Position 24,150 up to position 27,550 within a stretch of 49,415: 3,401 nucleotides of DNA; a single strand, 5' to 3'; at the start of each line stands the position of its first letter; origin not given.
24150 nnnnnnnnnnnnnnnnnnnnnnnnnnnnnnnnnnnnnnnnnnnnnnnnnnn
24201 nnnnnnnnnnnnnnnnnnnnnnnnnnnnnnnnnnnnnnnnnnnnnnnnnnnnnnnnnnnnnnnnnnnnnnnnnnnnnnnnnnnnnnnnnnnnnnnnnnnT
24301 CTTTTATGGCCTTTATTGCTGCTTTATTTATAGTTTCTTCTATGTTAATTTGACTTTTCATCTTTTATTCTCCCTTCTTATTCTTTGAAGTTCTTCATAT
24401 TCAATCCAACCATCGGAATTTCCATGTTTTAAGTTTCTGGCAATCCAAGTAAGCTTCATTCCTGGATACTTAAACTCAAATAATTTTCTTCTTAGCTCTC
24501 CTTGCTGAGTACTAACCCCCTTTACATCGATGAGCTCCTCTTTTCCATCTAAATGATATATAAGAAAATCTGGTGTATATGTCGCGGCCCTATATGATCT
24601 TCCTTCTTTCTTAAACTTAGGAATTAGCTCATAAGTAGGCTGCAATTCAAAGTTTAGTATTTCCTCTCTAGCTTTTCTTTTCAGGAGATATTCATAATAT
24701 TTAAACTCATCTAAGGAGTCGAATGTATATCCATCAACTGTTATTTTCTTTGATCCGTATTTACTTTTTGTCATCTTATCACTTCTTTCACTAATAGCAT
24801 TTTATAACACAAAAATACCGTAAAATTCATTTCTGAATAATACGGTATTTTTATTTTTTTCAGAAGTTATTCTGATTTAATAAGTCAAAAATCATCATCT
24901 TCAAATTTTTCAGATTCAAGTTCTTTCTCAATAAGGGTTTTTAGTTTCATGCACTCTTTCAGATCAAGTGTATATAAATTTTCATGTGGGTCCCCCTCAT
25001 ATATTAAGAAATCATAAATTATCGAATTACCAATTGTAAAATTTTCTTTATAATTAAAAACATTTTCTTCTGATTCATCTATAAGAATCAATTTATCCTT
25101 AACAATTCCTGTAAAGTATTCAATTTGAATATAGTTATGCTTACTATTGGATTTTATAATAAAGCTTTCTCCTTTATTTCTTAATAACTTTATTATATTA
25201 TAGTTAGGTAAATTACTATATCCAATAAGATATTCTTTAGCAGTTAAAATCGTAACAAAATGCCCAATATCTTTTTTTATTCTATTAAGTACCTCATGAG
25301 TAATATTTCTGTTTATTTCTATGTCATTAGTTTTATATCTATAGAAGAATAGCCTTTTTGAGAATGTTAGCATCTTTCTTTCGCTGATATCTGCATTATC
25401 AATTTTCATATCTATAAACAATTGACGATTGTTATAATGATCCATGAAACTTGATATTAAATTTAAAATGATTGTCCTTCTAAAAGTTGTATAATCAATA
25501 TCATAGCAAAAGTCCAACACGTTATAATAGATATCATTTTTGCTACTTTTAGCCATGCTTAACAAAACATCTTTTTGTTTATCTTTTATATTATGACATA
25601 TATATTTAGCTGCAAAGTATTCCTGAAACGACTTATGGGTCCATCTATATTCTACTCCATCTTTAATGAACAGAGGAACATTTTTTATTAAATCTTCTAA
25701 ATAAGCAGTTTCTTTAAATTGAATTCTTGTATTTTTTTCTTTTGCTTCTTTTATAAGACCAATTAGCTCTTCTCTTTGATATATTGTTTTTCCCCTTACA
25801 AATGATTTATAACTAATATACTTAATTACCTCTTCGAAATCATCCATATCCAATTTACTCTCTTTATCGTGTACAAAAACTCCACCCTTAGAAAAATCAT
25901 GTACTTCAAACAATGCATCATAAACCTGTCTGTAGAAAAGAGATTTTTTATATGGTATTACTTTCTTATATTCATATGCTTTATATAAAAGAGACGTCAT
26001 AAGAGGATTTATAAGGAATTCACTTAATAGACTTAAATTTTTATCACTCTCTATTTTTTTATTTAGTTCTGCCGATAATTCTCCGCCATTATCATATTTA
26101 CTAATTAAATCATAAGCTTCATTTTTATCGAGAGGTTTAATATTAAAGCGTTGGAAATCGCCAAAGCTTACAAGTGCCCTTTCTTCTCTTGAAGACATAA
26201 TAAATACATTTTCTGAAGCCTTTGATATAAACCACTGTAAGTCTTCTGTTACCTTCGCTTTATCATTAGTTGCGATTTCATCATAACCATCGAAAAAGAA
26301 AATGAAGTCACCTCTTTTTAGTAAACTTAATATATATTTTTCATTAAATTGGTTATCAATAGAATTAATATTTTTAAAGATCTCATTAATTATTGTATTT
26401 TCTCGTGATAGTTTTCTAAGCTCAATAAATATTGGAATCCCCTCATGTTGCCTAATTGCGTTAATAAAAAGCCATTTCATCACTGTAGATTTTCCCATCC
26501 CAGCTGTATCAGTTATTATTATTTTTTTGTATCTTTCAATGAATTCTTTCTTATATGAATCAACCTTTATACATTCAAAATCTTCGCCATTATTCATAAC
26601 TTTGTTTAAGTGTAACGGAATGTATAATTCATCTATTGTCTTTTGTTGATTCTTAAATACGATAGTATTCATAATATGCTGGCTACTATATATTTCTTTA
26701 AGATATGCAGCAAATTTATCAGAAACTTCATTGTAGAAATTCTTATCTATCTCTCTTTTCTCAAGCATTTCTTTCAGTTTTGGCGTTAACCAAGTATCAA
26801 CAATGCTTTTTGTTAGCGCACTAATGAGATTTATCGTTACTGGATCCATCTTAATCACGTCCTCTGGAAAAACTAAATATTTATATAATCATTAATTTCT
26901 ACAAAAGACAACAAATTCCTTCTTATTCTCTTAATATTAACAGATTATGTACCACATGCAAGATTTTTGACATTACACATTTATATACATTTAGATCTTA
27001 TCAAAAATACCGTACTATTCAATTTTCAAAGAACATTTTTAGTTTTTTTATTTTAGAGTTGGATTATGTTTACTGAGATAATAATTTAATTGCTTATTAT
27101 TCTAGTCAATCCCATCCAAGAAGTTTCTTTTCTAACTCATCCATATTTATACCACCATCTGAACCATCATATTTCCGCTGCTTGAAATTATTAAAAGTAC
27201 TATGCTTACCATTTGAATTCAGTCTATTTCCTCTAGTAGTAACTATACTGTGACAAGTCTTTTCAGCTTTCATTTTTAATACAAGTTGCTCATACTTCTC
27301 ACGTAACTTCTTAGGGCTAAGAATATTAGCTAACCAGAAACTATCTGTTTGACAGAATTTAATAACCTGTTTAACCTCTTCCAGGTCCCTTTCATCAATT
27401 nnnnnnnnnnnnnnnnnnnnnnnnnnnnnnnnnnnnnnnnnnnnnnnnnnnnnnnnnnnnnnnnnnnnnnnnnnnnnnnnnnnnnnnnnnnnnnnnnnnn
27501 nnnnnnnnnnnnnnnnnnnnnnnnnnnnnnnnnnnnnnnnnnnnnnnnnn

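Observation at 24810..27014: NACHT/STAND NTPase cassette inserted into the replication module and bracketed by a 13-bp direct repeat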

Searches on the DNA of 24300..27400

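Call 52: search_rna_families(source=window, start=24300, end=27400, threshold=evalue, max_evalue=10)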
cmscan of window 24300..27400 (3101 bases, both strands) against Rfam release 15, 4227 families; matches with E-value up to 10: 2.
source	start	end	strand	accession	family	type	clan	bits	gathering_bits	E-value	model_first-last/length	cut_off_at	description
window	27248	27302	-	RF00900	mir-255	Gene; miRNA;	-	24.8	50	0.22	1-59/59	no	mir-255 microRNA precursor family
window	27161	27216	+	RF02285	TtnuCD8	Gene; snRNA; snoRNA; CD-box;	-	20.3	70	8.5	1-59/59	no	Tetrahymena snoRNA TtnuCD8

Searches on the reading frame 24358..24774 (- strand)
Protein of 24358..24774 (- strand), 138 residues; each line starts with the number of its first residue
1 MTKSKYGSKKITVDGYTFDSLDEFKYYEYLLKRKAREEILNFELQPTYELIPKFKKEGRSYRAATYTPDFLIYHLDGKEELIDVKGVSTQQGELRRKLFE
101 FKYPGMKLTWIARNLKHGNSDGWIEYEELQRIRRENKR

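Call 4: search_protein_families(library=pfam, proteins=[window:24358-24774:-], max_evalue=0.01)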
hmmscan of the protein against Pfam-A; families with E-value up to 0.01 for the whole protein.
window:24358-24774:- (138 aa): 2 families
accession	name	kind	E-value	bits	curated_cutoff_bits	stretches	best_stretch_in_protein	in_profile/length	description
PF06356.17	DUF1064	-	1.1e-47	161.7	24.7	1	3-117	1-115/117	Protein of unknown function (DUF1064)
PF08722.17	Tn7_TnsA-like_N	-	0.00094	20.1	26.5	1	37-86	2-50/85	TnsA-like endonuclease N terminal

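Call 12: search_protein_families(library=phrogs, proteins=[window:24358-24774:-], max_evalue=0.001)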
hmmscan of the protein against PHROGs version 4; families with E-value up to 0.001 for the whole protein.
window:24358-24774:- (138 aa): 3 families
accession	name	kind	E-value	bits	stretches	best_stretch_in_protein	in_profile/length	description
phrog_190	-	DNA, RNA and nucleotide metabolism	9.1e-53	180.7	1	1-138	173-305/338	Holliday junction resolvase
phrog_31719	-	unknown function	7e-09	36.5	1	4-70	2-64/65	-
phrog_37023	-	DNA, RNA and nucleotide metabolism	6.4e-07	30.4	1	14-91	43-121/171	endonuclease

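Call 28: find_related_loci(query=window:24358-24774:-, collection=viral_contigs, flank=5000)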
Query window:24358-24774:- (138 aa) in viral_contigs; peptide patterns used: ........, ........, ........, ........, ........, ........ (x = any residue, [..] = any of these).
12 stretches matched a pattern; 6 encode a relative of the query (tblastn E <= 1e-3); 6 distinct loci.
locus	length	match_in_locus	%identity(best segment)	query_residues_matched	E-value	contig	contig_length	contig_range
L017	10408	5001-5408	79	3-138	3e-71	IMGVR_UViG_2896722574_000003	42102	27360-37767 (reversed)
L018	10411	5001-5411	72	1-138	4e-66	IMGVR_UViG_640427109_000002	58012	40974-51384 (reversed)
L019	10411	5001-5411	72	1-138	4e-66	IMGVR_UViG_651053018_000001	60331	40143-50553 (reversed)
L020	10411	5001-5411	72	1-138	1e-65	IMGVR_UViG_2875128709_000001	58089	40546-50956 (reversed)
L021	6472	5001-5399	69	1-133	2e-60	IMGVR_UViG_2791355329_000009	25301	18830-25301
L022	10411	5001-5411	72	1-138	1e-65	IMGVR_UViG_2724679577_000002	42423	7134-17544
